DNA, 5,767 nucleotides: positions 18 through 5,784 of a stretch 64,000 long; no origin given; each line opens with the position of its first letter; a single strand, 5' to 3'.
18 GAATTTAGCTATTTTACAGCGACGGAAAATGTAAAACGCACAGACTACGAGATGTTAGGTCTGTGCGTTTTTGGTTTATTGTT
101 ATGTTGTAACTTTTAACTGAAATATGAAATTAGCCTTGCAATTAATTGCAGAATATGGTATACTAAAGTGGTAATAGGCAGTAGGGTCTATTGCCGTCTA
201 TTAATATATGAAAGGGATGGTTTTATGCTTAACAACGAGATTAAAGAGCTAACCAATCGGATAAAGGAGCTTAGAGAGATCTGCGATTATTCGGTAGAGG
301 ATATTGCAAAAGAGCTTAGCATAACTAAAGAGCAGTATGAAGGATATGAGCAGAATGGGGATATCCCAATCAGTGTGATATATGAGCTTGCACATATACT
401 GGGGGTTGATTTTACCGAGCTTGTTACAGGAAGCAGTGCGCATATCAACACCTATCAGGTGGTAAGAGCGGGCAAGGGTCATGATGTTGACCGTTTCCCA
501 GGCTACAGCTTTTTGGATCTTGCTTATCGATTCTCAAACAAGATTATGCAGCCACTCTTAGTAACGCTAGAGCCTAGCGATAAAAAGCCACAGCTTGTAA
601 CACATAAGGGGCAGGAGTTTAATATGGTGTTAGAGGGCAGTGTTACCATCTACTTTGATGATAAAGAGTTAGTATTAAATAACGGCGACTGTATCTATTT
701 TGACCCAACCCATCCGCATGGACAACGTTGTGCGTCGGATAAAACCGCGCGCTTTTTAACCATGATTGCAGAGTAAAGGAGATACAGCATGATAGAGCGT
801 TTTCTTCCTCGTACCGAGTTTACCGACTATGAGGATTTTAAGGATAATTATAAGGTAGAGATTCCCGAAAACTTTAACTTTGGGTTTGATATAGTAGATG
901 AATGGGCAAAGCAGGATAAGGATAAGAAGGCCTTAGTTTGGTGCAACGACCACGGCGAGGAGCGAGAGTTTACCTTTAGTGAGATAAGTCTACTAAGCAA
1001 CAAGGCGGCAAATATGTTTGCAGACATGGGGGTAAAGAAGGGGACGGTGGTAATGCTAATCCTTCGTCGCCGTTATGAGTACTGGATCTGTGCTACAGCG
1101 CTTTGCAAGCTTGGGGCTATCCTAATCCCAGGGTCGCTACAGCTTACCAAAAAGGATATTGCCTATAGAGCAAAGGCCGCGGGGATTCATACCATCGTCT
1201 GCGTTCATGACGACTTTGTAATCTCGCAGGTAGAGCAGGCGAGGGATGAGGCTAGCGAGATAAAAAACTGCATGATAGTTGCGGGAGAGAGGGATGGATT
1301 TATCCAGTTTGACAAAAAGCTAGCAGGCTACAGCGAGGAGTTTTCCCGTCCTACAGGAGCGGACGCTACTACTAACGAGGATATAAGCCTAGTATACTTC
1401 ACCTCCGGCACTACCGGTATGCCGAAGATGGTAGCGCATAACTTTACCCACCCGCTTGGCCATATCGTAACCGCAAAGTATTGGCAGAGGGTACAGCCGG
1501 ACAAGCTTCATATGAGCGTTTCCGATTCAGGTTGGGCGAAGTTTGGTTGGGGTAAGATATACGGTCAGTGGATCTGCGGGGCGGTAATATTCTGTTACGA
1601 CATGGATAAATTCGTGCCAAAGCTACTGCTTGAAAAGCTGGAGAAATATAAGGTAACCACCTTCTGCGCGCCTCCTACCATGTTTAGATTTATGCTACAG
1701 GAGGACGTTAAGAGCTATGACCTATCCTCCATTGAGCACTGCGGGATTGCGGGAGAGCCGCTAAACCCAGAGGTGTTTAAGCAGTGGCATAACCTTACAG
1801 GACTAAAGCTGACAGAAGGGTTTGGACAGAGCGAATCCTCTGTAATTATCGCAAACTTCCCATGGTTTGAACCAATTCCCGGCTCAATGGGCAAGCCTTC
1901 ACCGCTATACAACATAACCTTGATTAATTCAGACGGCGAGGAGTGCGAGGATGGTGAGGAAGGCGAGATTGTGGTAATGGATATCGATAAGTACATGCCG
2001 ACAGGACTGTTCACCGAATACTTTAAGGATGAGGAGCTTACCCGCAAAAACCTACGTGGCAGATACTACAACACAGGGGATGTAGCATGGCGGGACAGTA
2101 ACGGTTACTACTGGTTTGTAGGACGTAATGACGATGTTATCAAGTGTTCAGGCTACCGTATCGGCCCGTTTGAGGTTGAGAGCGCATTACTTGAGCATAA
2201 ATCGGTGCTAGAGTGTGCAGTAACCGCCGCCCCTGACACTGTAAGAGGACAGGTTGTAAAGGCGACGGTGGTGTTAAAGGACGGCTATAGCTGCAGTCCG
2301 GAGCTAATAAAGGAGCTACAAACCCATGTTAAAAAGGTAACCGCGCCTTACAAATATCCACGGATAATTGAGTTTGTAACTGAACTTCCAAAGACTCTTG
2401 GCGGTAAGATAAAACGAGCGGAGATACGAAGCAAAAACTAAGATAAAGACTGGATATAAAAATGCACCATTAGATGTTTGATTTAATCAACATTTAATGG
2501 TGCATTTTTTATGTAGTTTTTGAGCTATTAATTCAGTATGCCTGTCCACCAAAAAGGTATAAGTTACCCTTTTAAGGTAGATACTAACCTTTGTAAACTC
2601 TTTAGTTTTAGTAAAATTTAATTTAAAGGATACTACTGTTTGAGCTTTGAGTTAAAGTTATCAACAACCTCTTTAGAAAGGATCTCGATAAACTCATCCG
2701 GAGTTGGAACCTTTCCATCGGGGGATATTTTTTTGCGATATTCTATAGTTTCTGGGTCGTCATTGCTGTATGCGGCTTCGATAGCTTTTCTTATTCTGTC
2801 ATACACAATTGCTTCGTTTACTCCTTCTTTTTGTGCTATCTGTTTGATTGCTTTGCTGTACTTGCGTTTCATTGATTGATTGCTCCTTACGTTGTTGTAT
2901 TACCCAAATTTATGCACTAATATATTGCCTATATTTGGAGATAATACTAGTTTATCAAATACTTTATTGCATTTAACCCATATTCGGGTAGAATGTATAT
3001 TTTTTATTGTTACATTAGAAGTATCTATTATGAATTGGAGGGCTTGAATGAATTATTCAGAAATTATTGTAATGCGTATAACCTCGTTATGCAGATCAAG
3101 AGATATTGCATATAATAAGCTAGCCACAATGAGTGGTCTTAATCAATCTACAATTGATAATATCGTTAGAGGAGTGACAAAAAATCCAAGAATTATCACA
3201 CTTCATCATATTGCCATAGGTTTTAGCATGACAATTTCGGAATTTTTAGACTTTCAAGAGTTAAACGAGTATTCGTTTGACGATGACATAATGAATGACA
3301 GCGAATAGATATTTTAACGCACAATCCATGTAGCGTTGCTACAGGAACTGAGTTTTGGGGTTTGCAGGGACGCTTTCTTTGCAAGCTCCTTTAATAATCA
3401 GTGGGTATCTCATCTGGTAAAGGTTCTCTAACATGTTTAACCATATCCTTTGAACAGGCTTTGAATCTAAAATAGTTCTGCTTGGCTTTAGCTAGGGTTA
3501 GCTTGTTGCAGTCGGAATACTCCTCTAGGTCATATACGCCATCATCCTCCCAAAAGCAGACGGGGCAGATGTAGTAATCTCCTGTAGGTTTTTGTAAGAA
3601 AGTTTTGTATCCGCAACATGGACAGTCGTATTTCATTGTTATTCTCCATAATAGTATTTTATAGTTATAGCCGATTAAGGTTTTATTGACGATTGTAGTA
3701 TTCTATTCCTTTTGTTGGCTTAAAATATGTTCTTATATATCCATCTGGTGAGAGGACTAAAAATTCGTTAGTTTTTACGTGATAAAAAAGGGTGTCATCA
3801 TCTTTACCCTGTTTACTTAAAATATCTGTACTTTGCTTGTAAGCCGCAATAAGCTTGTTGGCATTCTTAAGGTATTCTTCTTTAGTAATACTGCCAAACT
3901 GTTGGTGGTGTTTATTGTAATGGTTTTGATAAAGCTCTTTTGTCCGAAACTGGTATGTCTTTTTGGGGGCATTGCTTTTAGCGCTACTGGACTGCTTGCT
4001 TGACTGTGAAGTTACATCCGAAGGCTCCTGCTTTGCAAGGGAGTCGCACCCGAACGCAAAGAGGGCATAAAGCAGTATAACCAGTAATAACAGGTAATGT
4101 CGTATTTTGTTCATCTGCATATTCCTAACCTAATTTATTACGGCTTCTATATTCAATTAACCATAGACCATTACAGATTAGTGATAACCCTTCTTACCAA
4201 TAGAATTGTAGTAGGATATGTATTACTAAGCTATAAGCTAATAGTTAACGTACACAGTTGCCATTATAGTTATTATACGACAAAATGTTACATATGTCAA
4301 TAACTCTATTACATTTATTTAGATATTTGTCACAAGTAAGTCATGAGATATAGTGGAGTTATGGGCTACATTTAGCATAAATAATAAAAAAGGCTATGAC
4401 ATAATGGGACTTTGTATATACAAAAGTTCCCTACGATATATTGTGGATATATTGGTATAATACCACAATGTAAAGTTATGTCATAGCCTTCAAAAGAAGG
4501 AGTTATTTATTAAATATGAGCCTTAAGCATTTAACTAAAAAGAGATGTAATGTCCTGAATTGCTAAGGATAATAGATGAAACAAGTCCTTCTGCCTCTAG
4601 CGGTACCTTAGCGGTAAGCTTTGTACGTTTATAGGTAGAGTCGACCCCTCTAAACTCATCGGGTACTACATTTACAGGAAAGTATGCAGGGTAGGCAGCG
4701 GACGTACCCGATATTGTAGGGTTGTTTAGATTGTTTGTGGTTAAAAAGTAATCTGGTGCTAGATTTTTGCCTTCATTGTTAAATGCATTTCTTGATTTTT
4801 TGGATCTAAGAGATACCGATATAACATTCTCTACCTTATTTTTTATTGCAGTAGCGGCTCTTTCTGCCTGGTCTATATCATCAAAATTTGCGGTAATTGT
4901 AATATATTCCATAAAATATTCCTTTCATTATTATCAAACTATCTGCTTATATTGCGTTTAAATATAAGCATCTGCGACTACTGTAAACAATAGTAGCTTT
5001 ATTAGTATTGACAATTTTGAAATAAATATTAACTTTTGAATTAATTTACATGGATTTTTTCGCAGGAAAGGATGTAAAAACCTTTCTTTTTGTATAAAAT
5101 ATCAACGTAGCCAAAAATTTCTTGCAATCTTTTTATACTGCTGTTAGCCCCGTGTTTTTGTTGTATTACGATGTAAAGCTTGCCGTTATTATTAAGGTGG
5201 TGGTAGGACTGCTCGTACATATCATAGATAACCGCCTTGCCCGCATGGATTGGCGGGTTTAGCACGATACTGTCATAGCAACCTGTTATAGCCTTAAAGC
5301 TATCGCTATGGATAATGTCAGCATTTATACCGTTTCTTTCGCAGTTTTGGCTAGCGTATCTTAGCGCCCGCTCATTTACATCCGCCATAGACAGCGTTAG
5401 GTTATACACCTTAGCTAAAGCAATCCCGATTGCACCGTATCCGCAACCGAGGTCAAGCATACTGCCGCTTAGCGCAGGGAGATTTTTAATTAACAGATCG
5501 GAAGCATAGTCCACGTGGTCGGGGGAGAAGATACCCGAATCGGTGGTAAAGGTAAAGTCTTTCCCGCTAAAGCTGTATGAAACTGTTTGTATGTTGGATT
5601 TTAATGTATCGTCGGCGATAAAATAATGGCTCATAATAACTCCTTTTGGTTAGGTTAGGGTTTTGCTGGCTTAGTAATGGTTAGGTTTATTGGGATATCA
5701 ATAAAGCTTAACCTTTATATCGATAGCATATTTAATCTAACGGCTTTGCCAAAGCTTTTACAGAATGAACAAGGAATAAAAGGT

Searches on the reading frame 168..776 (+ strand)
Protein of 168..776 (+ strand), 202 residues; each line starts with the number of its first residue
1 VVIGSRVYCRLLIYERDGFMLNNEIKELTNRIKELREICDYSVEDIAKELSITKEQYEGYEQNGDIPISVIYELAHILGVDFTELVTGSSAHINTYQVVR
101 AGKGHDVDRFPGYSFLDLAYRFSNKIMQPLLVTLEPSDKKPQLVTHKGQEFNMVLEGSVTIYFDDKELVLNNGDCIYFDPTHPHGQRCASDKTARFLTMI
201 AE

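Call 73: search_protein_families(library=pfam, proteins=[window:168-776:+], max_evalue=0.00001)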
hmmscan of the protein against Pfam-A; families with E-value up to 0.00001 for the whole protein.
window:168-776:+ (202 aa): 3 families
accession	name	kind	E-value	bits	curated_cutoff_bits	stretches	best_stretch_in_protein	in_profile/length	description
PF07883.17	Cupin_2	-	9e-16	57.8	27.2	1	131-199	2-69/70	Cupin domain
PF12844.13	HTH_19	-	4.2e-09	36.6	30.2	1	30-88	2-61/64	Helix-turn-helix domain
PF01381.28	HTH_3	-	2.2e-07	31.2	23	1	32-85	1-55/55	Helix-turn-helix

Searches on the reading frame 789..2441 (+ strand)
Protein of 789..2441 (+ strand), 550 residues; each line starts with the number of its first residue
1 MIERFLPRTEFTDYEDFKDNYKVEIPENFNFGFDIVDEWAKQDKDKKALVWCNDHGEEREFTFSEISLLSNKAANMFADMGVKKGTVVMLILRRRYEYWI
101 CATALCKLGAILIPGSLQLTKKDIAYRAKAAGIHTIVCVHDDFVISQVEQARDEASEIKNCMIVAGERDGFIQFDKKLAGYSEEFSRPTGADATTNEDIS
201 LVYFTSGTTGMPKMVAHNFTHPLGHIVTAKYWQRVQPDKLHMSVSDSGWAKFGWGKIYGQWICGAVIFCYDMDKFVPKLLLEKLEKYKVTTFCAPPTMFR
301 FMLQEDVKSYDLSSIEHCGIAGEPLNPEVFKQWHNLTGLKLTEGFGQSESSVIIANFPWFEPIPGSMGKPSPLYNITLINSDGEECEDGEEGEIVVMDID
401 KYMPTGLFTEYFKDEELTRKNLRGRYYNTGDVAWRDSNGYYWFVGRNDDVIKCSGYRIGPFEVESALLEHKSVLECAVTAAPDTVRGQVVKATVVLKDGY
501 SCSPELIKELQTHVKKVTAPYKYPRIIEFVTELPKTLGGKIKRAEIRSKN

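Call 73: search_protein_families(library=pfam, proteins=[window:789-2441:+], max_evalue=0.00001)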
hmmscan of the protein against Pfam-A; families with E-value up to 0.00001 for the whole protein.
window:789-2441:+ (550 aa): 2 families
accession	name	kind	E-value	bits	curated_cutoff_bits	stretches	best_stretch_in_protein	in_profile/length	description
PF00501.34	AMP-binding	-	8.2e-61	206.3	29.9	1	37-396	2-374/384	AMP-binding enzyme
PF13193.12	AMP-binding_C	-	2.4e-21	76.9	24.5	1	462-540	1-76/76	AMP-binding enzyme C-terminal domain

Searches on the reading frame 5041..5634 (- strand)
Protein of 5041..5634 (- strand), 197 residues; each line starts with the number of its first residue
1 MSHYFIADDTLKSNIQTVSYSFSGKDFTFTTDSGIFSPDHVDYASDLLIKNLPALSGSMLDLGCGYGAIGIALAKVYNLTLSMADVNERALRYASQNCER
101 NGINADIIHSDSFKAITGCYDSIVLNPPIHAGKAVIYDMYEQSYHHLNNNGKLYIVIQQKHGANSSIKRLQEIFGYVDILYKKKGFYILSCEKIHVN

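Call 73: search_protein_families(library=pfam, proteins=[window:5041-5634:-], max_evalue=0.00001)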
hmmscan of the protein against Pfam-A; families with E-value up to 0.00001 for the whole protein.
window:5041-5634:- (197 aa): 5 families
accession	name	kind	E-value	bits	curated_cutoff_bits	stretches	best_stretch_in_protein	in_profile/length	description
PF05175.20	MTS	-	4e-43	147.4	23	1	27-189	2-169/170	Methyltransferase small domain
PF13649.12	Methyltransf_25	-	3.6e-09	37.6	27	1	60-151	2-97/97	Methyltransferase domain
PF06325.19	PrmA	-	2.1e-08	34.5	22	1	58-155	164-258/296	Ribosomal protein L11 methyltransferase (PrmA)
PF13847.12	Methyltransf_31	-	7.4e-08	32.6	27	1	58-133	6-88/145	Methyltransferase domain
PF08242.18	Methyltransf_12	-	6.4e-06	27.3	30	1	60-153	1-98/98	Methyltransferase domain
